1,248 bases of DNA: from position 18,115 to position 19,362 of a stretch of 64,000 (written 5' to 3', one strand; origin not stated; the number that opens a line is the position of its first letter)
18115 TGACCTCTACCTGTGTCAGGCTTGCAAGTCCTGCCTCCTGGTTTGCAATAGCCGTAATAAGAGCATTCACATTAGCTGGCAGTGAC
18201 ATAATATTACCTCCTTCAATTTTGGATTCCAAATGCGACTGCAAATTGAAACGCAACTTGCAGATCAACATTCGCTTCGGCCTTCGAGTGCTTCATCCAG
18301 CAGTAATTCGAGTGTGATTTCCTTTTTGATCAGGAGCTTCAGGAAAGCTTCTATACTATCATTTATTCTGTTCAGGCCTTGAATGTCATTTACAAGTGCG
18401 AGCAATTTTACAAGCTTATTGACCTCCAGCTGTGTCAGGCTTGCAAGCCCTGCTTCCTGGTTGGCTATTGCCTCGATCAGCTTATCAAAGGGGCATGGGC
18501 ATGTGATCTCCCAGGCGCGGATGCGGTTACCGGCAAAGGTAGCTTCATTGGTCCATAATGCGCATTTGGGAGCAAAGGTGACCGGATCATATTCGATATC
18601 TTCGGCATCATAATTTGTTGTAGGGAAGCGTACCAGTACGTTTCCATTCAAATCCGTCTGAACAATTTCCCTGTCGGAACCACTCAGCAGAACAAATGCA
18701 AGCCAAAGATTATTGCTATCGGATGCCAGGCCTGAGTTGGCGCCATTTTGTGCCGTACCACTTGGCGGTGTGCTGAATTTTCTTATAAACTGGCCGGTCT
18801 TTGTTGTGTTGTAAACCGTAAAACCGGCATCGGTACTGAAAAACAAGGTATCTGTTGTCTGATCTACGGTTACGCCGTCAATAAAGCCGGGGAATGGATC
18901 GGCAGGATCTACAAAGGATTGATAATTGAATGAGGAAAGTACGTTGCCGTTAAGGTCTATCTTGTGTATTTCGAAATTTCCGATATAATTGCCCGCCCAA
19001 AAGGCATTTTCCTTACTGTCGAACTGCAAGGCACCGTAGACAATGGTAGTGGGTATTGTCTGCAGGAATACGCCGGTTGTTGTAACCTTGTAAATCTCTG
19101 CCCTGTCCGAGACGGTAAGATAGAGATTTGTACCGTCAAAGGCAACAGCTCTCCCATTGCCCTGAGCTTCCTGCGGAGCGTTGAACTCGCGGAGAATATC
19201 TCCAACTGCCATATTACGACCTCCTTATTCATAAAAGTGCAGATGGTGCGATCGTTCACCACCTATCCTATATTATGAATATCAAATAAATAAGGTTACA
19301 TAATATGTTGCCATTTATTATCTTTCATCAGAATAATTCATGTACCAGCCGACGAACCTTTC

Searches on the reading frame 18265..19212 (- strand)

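Call 66: search_protein_families(library=pfam, proteins=[window:18265-19212:-], max_evalue=0.0001)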
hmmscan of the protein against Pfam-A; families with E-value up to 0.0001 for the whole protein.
window:18265-19212:- (315 aa): 1 family
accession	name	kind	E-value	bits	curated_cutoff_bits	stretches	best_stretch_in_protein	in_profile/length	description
PF06977.17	SdiA-regulated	-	5e-05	23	21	0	160-208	26-73/249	SdiA-regulated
